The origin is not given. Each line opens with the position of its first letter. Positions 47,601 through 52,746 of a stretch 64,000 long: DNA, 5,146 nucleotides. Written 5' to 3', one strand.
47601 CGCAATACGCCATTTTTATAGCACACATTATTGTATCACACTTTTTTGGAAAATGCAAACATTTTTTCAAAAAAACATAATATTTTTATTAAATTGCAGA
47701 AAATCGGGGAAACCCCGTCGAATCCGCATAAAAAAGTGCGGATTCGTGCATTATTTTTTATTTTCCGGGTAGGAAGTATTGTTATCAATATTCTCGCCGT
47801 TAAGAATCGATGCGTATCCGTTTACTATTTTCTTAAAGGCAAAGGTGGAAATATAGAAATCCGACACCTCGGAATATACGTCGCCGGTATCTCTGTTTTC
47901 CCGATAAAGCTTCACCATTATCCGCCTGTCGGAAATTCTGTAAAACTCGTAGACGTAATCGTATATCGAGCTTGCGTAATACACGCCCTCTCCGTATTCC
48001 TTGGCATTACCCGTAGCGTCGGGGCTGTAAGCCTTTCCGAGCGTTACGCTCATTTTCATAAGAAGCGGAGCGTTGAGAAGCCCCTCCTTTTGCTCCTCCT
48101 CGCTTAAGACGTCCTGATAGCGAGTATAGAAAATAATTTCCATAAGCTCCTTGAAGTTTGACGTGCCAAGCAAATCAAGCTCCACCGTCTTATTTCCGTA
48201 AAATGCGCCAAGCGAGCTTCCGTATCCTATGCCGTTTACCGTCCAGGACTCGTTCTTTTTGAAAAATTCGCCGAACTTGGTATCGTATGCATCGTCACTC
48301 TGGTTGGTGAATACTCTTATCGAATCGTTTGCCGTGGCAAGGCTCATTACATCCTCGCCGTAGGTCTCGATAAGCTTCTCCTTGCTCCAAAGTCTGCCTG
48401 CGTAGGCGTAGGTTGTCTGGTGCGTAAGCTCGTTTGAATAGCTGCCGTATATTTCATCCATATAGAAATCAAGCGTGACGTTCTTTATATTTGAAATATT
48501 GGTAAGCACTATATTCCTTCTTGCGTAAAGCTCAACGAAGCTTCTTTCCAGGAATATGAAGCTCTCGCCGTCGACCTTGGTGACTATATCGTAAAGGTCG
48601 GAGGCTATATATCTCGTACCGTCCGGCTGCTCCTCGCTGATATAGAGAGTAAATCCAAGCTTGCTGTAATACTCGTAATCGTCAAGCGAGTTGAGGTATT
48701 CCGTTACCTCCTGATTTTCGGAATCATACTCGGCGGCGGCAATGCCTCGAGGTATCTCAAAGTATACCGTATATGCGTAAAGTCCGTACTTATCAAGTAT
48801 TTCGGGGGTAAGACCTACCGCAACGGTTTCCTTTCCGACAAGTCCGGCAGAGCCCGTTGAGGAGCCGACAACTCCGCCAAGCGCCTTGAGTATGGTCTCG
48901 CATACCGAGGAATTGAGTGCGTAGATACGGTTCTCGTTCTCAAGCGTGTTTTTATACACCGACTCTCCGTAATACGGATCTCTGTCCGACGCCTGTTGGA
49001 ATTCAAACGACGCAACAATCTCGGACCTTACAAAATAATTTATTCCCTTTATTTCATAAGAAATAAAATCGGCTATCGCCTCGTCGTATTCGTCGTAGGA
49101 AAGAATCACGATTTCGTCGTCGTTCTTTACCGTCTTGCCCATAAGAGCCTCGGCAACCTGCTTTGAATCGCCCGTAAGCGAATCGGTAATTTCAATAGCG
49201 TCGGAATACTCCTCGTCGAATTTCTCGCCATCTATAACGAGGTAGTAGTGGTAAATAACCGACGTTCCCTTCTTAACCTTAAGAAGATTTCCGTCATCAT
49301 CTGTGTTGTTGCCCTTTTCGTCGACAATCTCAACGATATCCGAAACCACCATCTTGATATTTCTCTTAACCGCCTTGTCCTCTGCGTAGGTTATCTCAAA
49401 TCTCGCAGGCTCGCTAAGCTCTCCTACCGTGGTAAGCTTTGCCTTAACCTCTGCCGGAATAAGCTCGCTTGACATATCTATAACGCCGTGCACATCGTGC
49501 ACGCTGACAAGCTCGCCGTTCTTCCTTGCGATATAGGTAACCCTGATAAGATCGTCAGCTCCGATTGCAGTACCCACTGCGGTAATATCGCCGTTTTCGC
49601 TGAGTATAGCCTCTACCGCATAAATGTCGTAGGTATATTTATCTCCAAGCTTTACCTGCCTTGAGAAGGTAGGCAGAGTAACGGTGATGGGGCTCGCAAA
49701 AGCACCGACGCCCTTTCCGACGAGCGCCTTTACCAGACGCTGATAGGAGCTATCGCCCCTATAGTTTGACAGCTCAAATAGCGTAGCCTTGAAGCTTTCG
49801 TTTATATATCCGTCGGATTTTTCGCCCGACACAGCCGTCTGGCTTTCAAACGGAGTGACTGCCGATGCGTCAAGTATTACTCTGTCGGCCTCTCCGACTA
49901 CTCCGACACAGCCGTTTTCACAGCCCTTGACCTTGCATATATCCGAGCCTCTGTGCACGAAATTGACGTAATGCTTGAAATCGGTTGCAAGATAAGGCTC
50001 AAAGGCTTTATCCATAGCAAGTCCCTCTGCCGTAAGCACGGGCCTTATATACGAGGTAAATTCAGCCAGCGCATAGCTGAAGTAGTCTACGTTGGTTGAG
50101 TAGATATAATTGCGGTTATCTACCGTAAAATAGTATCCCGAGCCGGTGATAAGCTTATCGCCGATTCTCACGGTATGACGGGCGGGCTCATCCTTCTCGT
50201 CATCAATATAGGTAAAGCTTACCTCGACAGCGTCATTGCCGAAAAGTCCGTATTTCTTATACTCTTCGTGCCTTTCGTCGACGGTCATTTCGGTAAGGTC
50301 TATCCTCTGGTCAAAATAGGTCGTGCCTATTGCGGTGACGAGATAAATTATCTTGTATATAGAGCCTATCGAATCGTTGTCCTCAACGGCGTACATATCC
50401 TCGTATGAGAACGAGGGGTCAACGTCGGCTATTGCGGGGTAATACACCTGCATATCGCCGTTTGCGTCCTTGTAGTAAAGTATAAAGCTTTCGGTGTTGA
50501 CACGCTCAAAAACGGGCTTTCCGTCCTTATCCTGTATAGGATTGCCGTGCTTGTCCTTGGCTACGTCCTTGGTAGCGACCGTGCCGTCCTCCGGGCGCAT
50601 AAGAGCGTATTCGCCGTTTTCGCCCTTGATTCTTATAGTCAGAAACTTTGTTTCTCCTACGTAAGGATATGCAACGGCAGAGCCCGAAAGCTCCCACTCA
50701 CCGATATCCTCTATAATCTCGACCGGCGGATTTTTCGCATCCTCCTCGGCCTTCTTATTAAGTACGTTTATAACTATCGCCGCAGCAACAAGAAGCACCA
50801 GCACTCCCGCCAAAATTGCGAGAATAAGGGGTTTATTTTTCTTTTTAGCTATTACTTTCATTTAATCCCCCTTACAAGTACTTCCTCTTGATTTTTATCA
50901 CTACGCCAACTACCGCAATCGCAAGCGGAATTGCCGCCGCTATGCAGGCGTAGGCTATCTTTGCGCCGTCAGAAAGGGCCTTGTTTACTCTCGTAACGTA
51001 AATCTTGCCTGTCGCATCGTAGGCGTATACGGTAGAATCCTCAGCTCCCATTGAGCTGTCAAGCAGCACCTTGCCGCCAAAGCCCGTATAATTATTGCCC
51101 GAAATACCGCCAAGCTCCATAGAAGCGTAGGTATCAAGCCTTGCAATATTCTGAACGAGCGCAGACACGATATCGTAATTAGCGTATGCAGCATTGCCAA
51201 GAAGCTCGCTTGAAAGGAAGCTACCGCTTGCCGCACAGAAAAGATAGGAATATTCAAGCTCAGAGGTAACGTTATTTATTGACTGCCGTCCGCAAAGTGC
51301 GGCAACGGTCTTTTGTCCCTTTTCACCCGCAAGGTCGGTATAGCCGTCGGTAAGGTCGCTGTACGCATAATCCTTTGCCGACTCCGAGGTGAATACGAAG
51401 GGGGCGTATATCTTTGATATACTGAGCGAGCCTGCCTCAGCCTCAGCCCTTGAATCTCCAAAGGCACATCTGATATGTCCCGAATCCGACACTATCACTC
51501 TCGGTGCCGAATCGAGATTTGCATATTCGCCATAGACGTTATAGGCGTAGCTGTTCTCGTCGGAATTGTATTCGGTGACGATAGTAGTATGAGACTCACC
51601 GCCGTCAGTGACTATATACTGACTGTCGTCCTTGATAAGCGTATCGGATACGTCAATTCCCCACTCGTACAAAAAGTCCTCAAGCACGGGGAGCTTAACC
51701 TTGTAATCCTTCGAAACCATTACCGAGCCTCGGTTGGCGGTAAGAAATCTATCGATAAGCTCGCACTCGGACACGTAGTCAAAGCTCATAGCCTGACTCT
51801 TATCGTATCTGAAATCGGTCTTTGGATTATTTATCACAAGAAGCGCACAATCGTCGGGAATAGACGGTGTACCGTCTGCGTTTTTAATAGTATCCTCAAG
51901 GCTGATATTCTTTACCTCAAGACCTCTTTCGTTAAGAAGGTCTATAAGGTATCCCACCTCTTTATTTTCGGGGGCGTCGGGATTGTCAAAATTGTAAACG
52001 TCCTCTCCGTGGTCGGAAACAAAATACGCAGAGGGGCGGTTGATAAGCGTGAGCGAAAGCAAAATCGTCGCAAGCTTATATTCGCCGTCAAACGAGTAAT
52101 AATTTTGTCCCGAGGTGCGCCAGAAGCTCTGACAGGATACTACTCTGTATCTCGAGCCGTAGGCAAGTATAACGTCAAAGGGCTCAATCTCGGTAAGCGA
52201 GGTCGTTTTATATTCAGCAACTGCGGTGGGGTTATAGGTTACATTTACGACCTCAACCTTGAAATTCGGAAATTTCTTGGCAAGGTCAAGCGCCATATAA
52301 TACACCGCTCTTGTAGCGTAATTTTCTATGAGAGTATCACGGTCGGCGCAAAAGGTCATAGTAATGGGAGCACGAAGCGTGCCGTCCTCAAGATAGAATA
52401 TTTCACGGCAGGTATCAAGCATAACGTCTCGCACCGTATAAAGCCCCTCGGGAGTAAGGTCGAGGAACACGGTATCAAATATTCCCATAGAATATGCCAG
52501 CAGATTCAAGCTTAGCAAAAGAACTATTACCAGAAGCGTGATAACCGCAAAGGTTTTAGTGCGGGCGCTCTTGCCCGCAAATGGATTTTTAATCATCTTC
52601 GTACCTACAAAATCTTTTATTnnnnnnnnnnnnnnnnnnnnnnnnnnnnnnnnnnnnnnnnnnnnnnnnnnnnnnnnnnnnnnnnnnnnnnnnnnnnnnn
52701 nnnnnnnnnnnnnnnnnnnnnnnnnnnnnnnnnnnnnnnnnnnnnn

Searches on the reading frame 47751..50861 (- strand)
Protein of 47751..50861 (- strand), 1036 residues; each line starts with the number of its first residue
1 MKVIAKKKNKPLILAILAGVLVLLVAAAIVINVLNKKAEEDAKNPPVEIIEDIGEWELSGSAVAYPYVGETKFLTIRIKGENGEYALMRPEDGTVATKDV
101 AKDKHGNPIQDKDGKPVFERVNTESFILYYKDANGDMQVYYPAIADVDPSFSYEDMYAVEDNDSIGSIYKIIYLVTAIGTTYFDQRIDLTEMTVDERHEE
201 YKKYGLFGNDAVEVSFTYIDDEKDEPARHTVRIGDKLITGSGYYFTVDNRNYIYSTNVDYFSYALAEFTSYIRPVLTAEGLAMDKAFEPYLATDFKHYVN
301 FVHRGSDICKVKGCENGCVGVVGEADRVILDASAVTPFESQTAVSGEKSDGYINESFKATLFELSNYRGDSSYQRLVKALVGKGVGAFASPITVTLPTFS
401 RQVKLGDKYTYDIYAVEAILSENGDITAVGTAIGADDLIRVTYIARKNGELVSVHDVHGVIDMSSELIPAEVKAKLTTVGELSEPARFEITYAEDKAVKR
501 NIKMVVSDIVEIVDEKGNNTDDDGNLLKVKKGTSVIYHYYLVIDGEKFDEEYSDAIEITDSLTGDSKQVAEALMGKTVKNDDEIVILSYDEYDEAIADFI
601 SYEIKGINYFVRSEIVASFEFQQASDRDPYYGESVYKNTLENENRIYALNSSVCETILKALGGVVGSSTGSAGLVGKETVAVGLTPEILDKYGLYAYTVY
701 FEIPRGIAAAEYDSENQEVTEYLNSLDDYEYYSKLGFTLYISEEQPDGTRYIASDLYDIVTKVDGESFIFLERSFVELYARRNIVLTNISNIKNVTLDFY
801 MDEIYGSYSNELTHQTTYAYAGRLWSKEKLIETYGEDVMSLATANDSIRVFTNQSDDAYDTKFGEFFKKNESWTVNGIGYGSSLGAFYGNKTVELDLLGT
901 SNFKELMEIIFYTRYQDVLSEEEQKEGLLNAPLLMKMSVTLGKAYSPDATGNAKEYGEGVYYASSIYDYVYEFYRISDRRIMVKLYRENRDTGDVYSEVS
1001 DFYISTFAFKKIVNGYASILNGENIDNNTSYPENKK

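Call 41: search_protein_families(library=pfam, proteins=[window:47751-50861:-], max_evalue=0.001)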
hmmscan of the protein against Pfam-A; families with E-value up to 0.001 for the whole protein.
window:47751-50861:- (1036 aa): 1 family
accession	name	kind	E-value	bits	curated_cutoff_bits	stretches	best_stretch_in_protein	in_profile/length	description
PF14238.11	DUF4340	-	0.00036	21.2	25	1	190-271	27-102/183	Domain of unknown function (DUF4340)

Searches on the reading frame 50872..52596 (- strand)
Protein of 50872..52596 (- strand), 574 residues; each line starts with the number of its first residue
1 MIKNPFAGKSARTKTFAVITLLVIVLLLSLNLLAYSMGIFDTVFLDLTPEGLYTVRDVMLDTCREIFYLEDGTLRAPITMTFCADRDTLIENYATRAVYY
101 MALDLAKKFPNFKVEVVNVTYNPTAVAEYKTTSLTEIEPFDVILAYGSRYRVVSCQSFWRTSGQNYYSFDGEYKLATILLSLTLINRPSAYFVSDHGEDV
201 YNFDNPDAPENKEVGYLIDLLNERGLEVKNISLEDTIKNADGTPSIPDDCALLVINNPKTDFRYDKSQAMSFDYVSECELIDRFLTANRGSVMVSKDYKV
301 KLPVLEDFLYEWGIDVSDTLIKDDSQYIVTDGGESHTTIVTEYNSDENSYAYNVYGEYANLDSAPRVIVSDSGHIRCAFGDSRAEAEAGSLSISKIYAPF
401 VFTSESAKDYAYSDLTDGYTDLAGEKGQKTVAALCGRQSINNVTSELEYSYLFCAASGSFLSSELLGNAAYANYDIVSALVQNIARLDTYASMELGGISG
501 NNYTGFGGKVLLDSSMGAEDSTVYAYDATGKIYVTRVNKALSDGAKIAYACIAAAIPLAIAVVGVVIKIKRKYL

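Call 41: search_protein_families(library=pfam, proteins=[window:50872-52596:-], max_evalue=0.001)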
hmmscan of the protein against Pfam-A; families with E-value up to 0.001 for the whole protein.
window:50872-52596:- (574 aa): 1 family
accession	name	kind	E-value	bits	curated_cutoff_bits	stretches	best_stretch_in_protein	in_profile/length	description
PF09822.16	ABC_transp_aux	-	3.7e-05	23.5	34.7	1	188-437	2-228/288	ABC-type uncharacterized transport system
